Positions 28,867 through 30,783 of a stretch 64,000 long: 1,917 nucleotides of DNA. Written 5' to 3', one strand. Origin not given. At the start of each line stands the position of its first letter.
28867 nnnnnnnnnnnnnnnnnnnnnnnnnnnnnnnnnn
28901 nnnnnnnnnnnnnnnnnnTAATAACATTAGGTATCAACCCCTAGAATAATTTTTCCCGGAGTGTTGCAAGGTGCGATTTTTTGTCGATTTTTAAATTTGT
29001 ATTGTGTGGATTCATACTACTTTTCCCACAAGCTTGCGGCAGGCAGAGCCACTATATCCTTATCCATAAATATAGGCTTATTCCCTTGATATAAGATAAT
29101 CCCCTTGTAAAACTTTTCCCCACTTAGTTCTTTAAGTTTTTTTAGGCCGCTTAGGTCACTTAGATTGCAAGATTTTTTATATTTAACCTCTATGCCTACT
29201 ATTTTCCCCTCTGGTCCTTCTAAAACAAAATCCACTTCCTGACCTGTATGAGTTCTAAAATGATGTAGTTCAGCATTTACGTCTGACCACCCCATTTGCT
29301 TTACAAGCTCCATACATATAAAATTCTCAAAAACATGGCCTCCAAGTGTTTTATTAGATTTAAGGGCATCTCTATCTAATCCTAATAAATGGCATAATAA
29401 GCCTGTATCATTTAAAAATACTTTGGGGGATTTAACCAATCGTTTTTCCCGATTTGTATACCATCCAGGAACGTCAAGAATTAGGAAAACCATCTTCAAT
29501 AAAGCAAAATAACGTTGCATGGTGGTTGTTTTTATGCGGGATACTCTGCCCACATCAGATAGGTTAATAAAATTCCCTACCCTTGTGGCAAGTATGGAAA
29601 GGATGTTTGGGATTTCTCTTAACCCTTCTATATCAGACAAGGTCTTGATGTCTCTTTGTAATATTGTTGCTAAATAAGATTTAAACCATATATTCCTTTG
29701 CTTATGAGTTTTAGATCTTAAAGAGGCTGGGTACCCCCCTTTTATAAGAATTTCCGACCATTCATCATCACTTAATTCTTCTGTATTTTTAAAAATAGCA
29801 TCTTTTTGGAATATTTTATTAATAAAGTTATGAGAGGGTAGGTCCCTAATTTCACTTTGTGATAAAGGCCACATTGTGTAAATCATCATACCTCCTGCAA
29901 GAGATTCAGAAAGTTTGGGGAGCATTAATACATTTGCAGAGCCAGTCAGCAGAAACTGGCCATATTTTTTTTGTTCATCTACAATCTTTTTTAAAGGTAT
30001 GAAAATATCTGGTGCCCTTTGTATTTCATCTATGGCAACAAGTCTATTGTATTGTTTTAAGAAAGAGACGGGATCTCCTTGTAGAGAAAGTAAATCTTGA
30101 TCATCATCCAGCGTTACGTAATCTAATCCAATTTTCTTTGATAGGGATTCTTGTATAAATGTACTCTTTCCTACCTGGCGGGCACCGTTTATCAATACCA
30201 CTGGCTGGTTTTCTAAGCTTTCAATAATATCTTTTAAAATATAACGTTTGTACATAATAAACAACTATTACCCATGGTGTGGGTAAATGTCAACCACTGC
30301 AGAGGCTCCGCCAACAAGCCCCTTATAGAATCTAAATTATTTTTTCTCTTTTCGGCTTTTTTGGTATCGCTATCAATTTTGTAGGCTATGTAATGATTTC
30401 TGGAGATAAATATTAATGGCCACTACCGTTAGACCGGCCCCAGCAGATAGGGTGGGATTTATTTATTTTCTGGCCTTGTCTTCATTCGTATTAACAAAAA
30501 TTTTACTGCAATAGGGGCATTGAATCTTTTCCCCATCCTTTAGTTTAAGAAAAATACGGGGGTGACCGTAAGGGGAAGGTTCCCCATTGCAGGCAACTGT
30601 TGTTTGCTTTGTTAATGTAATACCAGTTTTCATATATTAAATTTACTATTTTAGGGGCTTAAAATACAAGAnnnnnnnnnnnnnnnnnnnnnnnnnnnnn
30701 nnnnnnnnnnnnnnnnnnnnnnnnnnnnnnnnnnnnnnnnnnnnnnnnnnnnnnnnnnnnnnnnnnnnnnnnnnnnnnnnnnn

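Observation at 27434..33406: About 6 kb AT-rich accessory island between sdhB and tRNA-Arg(CCG)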

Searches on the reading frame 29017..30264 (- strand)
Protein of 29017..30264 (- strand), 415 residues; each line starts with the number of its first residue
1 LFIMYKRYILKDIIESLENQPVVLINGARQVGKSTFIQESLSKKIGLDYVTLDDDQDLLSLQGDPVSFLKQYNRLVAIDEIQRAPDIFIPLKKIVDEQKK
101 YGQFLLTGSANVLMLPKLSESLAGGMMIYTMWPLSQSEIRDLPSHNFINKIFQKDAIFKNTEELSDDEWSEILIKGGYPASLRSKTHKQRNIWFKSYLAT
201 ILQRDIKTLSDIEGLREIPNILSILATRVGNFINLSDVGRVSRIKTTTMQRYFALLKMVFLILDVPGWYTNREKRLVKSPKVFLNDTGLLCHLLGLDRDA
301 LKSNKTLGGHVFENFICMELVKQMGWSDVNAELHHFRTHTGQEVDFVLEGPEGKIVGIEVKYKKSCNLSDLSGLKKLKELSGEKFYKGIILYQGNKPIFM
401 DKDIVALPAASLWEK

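Call 5: search_protein_families(library=pfam, proteins=[window:29017-30264:-], max_evalue=0.01)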
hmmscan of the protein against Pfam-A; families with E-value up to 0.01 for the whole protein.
window:29017-30264:- (415 aa): 4 families
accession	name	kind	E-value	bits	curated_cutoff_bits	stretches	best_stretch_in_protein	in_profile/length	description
PF13635.12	DUF4143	-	4.5e-43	147.2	28.1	1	203-362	1-159/160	Domain of unknown function (DUF4143)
PF13173.12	AAA_14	-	8.5e-27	94.1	27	1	20-139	2-128/129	AAA domain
PF25201.1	nSTAND6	-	0.0065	16.9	27.7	0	9-40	7-38/148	Novel STAND NTPase 6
PF01926.29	MMR_HSR1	-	0.0069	16.9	21.9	0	239-295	24-84/113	50S ribosome-binding GTPase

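Call 6: search_protein_families(library=ncbifam, proteins=[window:29017-30264:-], max_evalue=0.01)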
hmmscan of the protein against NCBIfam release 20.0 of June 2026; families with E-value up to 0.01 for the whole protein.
window:29017-30264:- (415 aa): 0 families

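Call 42: search_protein_families(library=padloc, proteins=[window:29017-30255:-], max_evalue=0.01)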
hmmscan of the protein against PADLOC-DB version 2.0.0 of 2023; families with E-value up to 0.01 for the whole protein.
window:29017-30255:- (412 aa): 8 families
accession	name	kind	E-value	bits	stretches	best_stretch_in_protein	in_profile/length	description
PDLC04790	PDC-S01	-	1.8e-143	476.3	1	1-411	11-419/422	-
PDLC04789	PDC-S01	-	4.8e-63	211.4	1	1-362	1-343/375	-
PDLC04787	PDC-S01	-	8.7e-35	118.4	1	2-396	11-392/412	-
PDLC04791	PDC-S01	-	7.2e-30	101.9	2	160-375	152-364/395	-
PDLC04792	PDC-S01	-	1.8e-21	74.2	2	277-405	305-426/452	-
PDLC04788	PDC-S01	-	2.8e-21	74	1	1-369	1-392/448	-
PDLC04786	PDC-S01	-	4.7e-21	73.1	1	3-373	4-400/439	-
PDLC04984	PDC-S27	-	0.0027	14.6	0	6-59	13-65/474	-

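Call 43: search_protein_families(library=phrogs, proteins=[window:29017-30255:-], max_evalue=0.01)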
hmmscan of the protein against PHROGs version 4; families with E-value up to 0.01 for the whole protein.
window:29017-30255:- (412 aa): 0 families

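Call 44: search_dna_similar(query=window:29017-30255:-, collection=plasmids, mode=protein, max_rows=10)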
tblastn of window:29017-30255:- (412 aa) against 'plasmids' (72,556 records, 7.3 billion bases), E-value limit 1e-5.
Records with a match: 387; places in all: 440; records where one place covers at least 80% of the query: 330.
Best place of each record, by identity: <60% 387.
By first word of the organism name: Rhizobium 97; Agrobacterium 53; Moraxella 30; Thermus 28; Sinorhizobium 14; Ensifer 11; Sulfitobacter 7; Mesorhizobium 7; Neorhizobium 6; Paracoccus 6; and 75 more.
By predicted mobility (MOB-suite, as given by PLSDB): non-mobilizable 177; conjugative 152; mobilizable 58.
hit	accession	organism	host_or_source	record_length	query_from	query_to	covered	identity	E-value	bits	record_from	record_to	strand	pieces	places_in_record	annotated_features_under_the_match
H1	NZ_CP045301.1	Azotobacter salinestris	cell culture,soil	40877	1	410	100%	43.1%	3e-97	325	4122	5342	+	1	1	ATP-binding protein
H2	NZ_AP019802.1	Thermus thermophilus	-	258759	1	410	100%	43.1%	9e-99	330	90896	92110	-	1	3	ATP-binding protein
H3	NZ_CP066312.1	Azotobacter chroococcum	single,soil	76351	1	410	100%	42.9%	4e-100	333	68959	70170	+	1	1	ATP-binding protein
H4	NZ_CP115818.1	Pseudomonas mendocina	environment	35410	1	410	100%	42.9%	8e-99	330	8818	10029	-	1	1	ATP-binding protein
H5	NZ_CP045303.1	Azotobacter salinestris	cell culture,soil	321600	1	412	97%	44.1%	3e-85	341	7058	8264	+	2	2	DUF4143 domain-containing protein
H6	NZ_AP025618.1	Thermus thermophilus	-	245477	1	410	100%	41.1%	3e-90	305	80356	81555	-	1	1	ATP-binding protein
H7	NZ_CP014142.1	Thermus parvatiensis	-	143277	1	410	100%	40.0%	4e-53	312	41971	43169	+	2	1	DUF4143 domain-containing protein | AAA family ATPase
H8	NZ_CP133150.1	Sinorhizobium chiapasense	Acaciella angustissima,cell culture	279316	1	410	100%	39.1%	3e-79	273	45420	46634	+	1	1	ATP-binding protein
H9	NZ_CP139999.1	Agrobacterium tumefaciens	-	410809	1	410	100%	38.8%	3e-80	276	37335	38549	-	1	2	ATP-binding protein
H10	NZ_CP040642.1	Agrobacterium sp. T29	Single strain culture,soil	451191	1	410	100%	38.8%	9e-80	275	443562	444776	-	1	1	ATP-binding protein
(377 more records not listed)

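Call 64: search_solved_structures(query=window:29017-30255:-, max_evalue=0.001)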
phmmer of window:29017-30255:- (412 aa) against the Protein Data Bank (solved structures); distinct sequences matched with E-value up to 0.001: 0.

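Call 88: find_related_loci(query=window:29017-30255:-, collection=viral_contigs, flank=3000)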
Query window:29017-30255:- (412 aa) in viral_contigs; peptide patterns used: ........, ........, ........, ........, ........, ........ (x = any residue, [..] = any of these).
13 stretches matched a pattern, but none encodes a relative of the query by tblastn (E <= 1e-3).

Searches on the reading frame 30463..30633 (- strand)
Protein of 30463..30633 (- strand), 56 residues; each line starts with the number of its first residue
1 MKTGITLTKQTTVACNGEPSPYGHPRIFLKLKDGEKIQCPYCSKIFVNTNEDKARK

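Call 5: search_protein_families(library=pfam, proteins=[window:30463-30633:-], max_evalue=0.01)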
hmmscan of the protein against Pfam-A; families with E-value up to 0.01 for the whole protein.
window:30463-30633:- (56 aa): 1 family
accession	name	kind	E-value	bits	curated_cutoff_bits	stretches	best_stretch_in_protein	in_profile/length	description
PF10276.14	zf-CHCC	-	3.5e-13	49.8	27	1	11-46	2-37/37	Zinc-finger domain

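Call 6: search_protein_families(library=ncbifam, proteins=[window:30463-30633:-], max_evalue=0.01)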
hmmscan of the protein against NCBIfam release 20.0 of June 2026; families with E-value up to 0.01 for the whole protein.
window:30463-30633:- (56 aa): 0 families

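Call 42: search_protein_families(library=padloc, proteins=[window:30463-30633:-], max_evalue=0.01)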
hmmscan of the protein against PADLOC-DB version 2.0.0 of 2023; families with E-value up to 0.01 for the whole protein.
window:30463-30633:- (56 aa): 0 families

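Call 43: search_protein_families(library=phrogs, proteins=[window:30463-30633:-], max_evalue=0.01)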
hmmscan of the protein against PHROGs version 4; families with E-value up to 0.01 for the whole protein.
window:30463-30633:- (56 aa): 0 families
